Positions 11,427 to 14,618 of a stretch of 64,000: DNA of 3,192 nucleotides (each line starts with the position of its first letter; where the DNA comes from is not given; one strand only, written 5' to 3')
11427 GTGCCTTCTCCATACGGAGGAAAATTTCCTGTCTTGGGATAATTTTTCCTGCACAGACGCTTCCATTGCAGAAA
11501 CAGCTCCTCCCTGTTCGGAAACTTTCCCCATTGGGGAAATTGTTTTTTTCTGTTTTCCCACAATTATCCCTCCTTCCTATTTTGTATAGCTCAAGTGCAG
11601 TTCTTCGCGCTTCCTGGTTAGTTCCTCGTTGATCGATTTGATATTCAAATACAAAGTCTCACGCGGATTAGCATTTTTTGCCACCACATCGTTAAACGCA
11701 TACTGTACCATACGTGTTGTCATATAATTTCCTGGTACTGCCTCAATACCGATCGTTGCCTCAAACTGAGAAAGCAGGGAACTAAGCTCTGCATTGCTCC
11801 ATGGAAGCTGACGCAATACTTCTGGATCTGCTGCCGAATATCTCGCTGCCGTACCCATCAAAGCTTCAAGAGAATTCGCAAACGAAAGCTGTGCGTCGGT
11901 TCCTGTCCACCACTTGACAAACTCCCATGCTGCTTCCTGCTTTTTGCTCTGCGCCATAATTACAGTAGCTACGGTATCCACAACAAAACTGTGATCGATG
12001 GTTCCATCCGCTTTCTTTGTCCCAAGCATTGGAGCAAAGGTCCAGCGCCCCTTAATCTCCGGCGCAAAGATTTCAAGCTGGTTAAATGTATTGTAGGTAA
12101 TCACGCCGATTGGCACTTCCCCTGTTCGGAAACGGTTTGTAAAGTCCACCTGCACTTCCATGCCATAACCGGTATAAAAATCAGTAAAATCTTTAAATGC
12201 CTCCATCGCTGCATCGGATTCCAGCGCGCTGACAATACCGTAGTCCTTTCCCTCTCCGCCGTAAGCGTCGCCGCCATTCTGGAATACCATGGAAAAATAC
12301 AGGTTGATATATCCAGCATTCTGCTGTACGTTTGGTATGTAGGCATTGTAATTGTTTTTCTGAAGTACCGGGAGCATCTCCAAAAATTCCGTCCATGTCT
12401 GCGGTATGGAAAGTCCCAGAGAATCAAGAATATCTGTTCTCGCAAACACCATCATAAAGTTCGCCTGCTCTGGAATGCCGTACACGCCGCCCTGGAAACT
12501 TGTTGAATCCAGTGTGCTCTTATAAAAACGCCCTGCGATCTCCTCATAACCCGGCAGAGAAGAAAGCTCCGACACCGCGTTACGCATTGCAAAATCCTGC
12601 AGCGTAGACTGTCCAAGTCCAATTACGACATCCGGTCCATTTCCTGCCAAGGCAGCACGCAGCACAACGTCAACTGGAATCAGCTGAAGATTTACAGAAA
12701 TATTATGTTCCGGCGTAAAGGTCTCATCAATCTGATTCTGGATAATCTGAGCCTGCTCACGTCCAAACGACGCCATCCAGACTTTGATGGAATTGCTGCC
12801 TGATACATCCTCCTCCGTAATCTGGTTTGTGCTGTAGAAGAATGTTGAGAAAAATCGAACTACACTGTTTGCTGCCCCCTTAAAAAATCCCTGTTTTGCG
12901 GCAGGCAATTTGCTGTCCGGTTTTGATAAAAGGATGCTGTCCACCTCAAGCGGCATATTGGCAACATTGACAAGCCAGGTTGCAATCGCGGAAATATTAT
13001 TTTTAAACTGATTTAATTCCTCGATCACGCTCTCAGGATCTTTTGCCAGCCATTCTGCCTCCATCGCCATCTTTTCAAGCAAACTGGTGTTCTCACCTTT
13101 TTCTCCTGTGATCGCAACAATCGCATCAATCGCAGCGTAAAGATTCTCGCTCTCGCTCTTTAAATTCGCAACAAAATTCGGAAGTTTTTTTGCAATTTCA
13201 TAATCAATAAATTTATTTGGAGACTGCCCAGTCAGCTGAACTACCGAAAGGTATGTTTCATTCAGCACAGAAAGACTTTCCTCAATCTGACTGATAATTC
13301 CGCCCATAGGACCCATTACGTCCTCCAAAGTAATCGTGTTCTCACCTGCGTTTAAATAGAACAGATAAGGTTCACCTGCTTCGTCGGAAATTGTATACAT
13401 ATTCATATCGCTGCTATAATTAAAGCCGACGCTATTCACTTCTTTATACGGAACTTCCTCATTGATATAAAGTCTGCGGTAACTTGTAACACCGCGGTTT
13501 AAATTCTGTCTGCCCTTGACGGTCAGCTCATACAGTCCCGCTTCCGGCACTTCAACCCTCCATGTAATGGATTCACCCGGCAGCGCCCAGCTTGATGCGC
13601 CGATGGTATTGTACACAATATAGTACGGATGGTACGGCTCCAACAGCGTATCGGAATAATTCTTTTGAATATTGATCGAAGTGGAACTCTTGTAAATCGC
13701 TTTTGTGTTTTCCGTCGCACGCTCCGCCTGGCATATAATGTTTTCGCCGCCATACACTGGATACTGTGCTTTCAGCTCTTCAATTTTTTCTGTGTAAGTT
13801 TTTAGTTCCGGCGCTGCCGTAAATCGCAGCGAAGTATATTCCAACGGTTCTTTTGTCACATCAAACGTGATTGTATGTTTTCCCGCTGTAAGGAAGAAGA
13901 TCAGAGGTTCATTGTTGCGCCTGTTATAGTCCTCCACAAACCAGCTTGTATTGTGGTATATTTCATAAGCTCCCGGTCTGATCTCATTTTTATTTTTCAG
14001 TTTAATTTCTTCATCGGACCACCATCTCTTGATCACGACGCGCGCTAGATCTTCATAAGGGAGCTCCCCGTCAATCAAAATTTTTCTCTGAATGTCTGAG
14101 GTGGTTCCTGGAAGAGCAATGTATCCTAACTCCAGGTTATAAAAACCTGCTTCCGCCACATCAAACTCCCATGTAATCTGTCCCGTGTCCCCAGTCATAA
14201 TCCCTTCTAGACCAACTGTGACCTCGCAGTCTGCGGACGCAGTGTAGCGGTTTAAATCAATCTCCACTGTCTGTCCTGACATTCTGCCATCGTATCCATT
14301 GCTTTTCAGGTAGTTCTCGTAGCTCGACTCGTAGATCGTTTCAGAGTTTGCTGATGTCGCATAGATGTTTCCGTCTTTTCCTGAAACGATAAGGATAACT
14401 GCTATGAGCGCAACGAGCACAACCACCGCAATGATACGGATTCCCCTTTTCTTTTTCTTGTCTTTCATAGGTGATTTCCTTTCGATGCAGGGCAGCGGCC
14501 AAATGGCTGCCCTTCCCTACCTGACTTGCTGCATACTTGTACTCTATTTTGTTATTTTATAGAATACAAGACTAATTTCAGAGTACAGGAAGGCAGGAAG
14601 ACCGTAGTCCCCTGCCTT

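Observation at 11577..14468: Unusual fusion protein: TM anchor plus two CBM-like repeats plus an ABC solute-binding domain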

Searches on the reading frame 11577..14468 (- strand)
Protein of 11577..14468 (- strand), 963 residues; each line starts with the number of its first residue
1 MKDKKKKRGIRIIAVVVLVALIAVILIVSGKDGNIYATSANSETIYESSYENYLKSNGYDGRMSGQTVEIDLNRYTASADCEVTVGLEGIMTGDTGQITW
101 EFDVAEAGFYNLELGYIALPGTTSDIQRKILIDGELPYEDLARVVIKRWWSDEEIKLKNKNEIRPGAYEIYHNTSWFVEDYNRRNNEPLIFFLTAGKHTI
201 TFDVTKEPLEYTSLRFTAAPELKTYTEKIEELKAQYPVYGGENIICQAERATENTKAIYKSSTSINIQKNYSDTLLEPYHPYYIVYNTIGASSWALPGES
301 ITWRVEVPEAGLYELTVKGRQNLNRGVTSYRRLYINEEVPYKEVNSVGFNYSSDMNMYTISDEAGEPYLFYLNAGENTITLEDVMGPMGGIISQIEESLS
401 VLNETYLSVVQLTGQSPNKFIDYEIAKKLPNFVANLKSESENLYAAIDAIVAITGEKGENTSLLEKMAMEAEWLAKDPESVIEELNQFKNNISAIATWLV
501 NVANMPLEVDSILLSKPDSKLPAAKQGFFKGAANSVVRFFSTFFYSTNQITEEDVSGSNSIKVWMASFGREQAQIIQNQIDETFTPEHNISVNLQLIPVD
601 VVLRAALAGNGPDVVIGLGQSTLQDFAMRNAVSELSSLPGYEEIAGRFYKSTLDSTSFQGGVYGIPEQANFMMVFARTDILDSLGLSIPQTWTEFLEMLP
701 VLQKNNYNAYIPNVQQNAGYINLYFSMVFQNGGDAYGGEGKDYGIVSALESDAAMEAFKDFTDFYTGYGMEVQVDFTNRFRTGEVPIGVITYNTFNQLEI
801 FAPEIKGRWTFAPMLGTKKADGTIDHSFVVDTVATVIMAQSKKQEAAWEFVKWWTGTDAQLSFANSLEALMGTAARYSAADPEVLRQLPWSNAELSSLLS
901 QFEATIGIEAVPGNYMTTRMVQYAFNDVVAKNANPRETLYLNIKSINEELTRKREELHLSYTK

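Call 5: search_protein_families(library=pfam, proteins=[window:11577-14468:-], max_evalue=0.01)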
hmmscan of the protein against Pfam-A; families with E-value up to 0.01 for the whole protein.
window:11577-14468:- (963 aa): 4 families
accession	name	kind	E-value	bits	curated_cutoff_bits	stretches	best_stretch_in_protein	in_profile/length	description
PF01547.30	SBP_bac_1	-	1e-23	85.2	26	1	575-860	9-306/307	Bacterial extracellular solute-binding protein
PF13416.11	SBP_bac_8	-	4.4e-22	79.6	27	1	582-881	4-267/279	Bacterial extracellular solute-binding protein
PF16990.11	CBM_35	-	9.5e-05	23.1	28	0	84-118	24-58/121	Carbohydrate binding module (family 35)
PF25275.1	Golvesin_C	-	0.00048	20.6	31.6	0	297-326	39-68/132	Golvesin C-terminal domain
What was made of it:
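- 11601..12791 (-): Complete CUT1/MalE-type solute-binding domain (residues ~560-956). Pfam SBP_bac_1 1e-23 and SBP_bac_8 4e-22 (call 5).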

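Call 6: search_protein_families(library=ncbifam, proteins=[window:11577-14468:-], max_evalue=0.01)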
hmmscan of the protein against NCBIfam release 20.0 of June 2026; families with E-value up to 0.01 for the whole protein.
window:11577-14468:- (963 aa): 1 family
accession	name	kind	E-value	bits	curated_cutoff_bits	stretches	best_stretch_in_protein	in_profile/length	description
TIGR03851.1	chitin_NgcE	equivalog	0.0027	16.7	399.65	1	567-734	50-226/450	N-acetylglucosamine/diacetylchitobiose ABC transporter substrate-binding protein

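Call 8: search_solved_structures(query=window:11577-14468:-, max_evalue=1)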
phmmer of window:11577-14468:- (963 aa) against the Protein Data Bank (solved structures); distinct sequences matched with E-value up to 1: 39.
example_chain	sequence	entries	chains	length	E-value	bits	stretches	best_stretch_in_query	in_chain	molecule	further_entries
5ysb_A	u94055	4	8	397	3e-15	58.7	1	556-890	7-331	Lin1841 protein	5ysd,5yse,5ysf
1eu8_A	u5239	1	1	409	2.1e-08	36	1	647-945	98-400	TREHALOSE/MALTOSE BINDING PROTEIN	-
3uor_A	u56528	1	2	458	1.3e-07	33.4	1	552-711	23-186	ABC transporter sugar binding protein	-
4r9f_A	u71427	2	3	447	4.7e-07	31.5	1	603-721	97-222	MBP1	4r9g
6hur_A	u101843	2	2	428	5.7e-07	31.2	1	612-855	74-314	ABC transporter substrate-binding protein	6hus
2heu_A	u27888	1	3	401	3.8e-06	28.5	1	580-706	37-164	Sugar ABC transporter, sugar-binding protein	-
2hq0_A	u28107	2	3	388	4e-06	28.4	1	581-706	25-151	Sugar ABC transporter, sugar-binding protein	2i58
2hfb_A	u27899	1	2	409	4.1e-06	28.4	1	580-706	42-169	Sugar ABC transporter, sugar-binding protein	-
6pql_A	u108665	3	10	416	4.4e-06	28.3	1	580-706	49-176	ABC transporter sugar-binding protein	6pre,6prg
9xf5_A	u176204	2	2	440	1.3e-05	26.7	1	551-703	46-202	ABC transporter substrate-binding protein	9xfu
4qrz_A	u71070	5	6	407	2.8e-05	25.7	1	600-749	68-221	ABC-TYPE SUGAR TRANSPORTER | ABC transporter, substrate binding protein (Sugar)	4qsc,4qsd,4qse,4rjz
6dts_A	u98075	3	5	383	4.6e-05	24.9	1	570-734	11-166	maltose-binding protein MalE2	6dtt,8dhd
2fnc_A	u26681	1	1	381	5.2e-05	24.7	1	570-734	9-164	maltose ABC transporter, periplasmic maltose-binding protein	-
6dtq_A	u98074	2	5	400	8.1e-05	24.1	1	632-864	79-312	maltose-binding protein MalE3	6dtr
7eho_A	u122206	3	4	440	0.00046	21.6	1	599-763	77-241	Chitin oligosaccharide binding protein NagB2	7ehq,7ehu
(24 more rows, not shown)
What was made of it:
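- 11601..12791 (-): PDB sequence hit to Lin1841, 3e-15 (call 8).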

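Call 9: find_homologous_proteins(query=window:11577-14468:-, max_evalue=0.00001)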
Query window:11577-14468:- (963 aa): 775 proteins with E <= 0.00001 among 8000 candidates; the best 120 are listed.
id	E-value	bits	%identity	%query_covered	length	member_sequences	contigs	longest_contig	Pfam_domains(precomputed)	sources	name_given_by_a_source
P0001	0.0e+0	2167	100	100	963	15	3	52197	PF13416.12,PF01547.31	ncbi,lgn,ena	-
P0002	0.0e+0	1968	90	100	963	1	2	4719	PF13416.12,PF01547.31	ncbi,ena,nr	ncbi:MAG: extracellular solute-binding protein [Lachnospiraceae bacterium]|nr:extracellular solute-b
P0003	0.0e+0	1957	89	100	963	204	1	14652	PF13416.12,PF01547.31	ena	-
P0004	0.0e+0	1952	89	100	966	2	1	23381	PF13416.12,PF01547.31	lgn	-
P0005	0.0e+0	1942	88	100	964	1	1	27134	PF13416.12,PF01547.31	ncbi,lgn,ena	-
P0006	0.0e+0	1925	87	100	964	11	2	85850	PF13416.12,PF01547.31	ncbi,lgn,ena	-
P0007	0.0e+0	1923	87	100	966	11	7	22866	PF13416.12,PF16990.12,PF01547.31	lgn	-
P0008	0.0e+0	1921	87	100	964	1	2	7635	PF13416.12,PF01547.31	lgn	-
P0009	0.0e+0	1485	68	99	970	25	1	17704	PF13416.12,PF01547.31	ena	-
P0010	0.0e+0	1476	69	95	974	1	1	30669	PF13416.12,PF01547.31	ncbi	-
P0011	0.0e+0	1470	68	95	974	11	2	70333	PF13416.12,PF01547.31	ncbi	-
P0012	0.0e+0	1469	68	97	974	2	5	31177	PF13416.12,PF01547.31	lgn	-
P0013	0.0e+0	1464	67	100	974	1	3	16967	PF13416.12,PF01547.31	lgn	-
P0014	0.0e+0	1463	68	95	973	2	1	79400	PF13416.12,PF01547.31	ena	-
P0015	0.0e+0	1456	67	97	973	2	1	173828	PF13416.12,PF01547.31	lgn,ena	-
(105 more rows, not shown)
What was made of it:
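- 11577..14468 (-): Long SBP: complete 963-aa ORF (the finding). More than 775 full-length homologues (call 9).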

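Call 16: find_related_loci(query=A1, collection=genome_contigs, flank=10000)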
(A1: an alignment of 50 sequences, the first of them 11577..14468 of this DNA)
Query A1 (963 aa) in genome_contigs; peptide patterns used: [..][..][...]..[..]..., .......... (x = any residue, [..] = any of these).
199 stretches matched a pattern; 168 encode a relative of the query (tblastn E <= 1e-3); the best 80 are kept; 80 distinct loci.
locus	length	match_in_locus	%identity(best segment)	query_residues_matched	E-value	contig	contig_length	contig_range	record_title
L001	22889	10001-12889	90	1-963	0e+0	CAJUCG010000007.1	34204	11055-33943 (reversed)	MAG TPA_asm: uncultured Lachnospiraceae bacterium isolate MGBC123815 genome assembly, contig: MGBC123815.7, whole genome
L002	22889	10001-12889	89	1-963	0e+0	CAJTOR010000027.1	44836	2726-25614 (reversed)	MAG TPA_asm: uncultured Lachnospiraceae bacterium isolate MGBC105353 genome assembly, contig: MGBC105353.27, whole genom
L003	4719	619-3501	90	1-961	0e+0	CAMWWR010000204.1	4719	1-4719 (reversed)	MAG TPA_asm: uncultured Clostridia bacterium isolate SRR14411325_bin.4_metawrap_v1.3_MAG genome assembly, contig: NODE.2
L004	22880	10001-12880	88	1-960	0e+0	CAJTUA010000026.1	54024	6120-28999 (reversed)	MAG TPA_asm: uncultured Lachnospiraceae bacterium isolate MGBC105279 genome assembly, contig: MGBC105279.26, whole genom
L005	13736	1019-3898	87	1-960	0e+0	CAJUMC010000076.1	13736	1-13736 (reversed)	MAG TPA_asm: uncultured Lachnospiraceae bacterium isolate MGBC143118 genome assembly, contig: MGBC143118.76, whole genom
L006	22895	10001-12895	87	1-963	0e+0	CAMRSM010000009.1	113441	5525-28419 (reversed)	MAG TPA_asm: uncultured Lachnospiraceae bacterium isolate SRR13573577_bin.3_metawrap_v1.3_MAG genome assembly, contig: N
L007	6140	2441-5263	67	29-960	0e+0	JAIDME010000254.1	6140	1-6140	MAG: Acetatifactor sp. isolate SC0339_S6_7 SC0339_S6_7_contig_254, whole genome shotgun sequence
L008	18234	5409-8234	68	29-960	0e+0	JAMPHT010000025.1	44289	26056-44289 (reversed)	MAG: Bacillota bacterium isolate NALB_7961_10 Scaffold_#25__SCF_025___44289_bp, whole genome shotgun sequence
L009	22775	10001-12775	69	46-960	0e+0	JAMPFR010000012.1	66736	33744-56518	MAG: Acetatifactor muris isolate NALB_7861_3 Scaffold_#12__SCF_012___66736_bp, whole genome shotgun sequence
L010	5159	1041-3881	67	24-960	0e+0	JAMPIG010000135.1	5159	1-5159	MAG: Roseburia sp. isolate NALB_7963_7 Scaffold_#135__SCF_135___5159_bp, whole genome shotgun sequence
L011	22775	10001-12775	68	46-960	0e+0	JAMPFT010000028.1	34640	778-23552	MAG: bacterium isolate NALB_7861_1 Scaffold_#28__SCF_028___34640_bp, whole genome shotgun sequence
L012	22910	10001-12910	64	1-960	0e+0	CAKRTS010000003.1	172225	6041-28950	MAG: uncultured Acetatifactor sp. isolate REFINED_METABAT215_TOP10_CONTIGS_1500_ASSEMBLY_K77_MERGED__Hadza_PheChl_Fiber-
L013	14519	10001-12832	67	27-960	0e+0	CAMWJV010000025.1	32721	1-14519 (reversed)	MAG TPA_asm: uncultured Lachnospiraceae bacterium isolate SRR14411261_bin.17_metawrap_v1.3_MAG genome assembly, contig:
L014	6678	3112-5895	67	42-960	0e+0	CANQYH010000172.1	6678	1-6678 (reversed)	MAG: uncultured Lachnospiraceae bacterium isolate Lapin-015__bin69 genome assembly, contig: Lapin-015__NODE_12491_length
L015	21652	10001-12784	67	42-960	0e+0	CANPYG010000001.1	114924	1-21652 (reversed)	MAG: uncultured Acetatifactor sp. isolate Lapin-004__bin80 genome assembly, contig: Lapin-004__NODE_139_length_114924_co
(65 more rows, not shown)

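Call 34: predict_structure(alignment_id=A1)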
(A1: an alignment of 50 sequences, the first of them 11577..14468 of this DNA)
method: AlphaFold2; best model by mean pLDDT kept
length: 963 residues; sequences in the alignment: 50
mean_pLDDT: 82.9   pTM: 0.75
mean pLDDT of the five models: 82.9, 82.4, 80.6, 78.9, 77.0
residues with pLDDT >= 90: 375; 70-90: 435; 50-70: 115; < 50: 38
segments of 3 or more residues with pLDDT < 50: 1-3, 28-33, 283-291, 542-556
pLDDT, mean of each block of 10 residues (from residue 1): 54 77 56 62 71 91 92 90 86 86 94 90 76 90 85 68 70 89 85 96 82 94 90 93 85 87 66 56 45 73 93 91 71 93 89 84 89 95 87 87 91 84 88 95 91 76 91 93 89 85 80 87 75 62 45 53 78 75 82 77 71 88 87 91 93 90 92 91 92 94 90 70 93 89 88 93 89 82 89 77 70 92 92 91 91 92 75 70 82 81 93 86 90 90 88 81 49
secondary structure, 60 per line:
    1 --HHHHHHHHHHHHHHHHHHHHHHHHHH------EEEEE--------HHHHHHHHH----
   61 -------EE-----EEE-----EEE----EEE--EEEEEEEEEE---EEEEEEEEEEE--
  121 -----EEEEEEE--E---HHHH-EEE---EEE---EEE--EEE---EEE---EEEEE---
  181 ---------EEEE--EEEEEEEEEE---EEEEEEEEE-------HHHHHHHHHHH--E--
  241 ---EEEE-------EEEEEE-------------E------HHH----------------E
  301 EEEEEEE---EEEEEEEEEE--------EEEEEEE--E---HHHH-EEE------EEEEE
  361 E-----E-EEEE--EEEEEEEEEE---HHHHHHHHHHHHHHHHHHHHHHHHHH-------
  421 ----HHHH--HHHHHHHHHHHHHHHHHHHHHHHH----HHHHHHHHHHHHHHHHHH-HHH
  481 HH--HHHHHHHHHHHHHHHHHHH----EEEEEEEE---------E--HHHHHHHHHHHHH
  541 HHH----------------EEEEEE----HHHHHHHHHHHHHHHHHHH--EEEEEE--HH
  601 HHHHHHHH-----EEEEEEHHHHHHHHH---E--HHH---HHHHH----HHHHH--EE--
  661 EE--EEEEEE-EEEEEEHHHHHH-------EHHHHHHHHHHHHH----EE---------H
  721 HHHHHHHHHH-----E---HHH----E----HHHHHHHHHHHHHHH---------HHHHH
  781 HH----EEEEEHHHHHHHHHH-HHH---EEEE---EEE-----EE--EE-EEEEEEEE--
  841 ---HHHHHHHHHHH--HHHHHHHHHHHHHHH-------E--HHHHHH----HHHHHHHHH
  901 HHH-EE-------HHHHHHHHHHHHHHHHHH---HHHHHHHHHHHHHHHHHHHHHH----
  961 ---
elements in order (helices of 4 or more, strands of 3 or more residues): H3-28 E35-39 H48-56 E75-77 E83-85 E90-92 E95-104 E108-118 E126-132 H139-142 E144-146 E150-152 E156-158 E161-163 E167-169 E173-177 E190-193 E196-205 E209-217 H225-235 E244-247 E255-260 E300-307 E311-320 E329-335 H342-345 E347-349 E356-361 E369-372 E375-384 H388-413 H425-428 H431-454 H459-476 H478-482 H485-503 E508-515 H528-543 E560-565 H570-588 E591-596 H599-608 E614-619 H620-628 H641-645 H650-654 E665-670 E672-677 H678-683 H692-704 H720-730 H752-766 H776-782 E787-791 H792-801 E809-812 E816-818 E831-838 H844-854 H857-871 H882-887 H892-903 H914-931 H935-956
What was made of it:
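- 14379..14441 (-): N-terminal hydrophobic signal-anchor (residues ~10-30); no lipobox. AF2 models helix 3-28 (call 34).
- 12792..12833 (-): Flexible linker (residues ~546-559). pLDDT below 50 for residues 542-556 (call 34).
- The module is adjacent to the anchor and only ~15 residues from the SBP (call 34).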

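Call 84: list_cluster_members(proteins=[P0001, P0271])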
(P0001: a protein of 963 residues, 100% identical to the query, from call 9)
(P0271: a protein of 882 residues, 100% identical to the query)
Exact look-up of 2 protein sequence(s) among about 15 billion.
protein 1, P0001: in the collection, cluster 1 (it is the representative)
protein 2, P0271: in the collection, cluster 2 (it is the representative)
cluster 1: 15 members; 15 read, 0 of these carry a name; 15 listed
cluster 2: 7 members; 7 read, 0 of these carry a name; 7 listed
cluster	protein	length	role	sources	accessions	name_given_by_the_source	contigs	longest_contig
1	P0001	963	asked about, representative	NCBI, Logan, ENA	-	-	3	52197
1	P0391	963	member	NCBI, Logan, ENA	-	-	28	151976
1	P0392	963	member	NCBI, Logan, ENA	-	-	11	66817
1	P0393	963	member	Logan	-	-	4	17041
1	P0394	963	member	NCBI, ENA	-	-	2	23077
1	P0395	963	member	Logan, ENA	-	-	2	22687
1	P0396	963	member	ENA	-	-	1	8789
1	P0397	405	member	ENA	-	-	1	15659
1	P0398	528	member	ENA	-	-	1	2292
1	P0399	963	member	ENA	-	-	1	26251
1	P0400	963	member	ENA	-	-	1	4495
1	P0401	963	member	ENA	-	-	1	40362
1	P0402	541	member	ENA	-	-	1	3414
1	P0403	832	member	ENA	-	-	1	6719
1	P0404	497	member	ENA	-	-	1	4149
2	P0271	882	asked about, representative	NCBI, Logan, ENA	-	-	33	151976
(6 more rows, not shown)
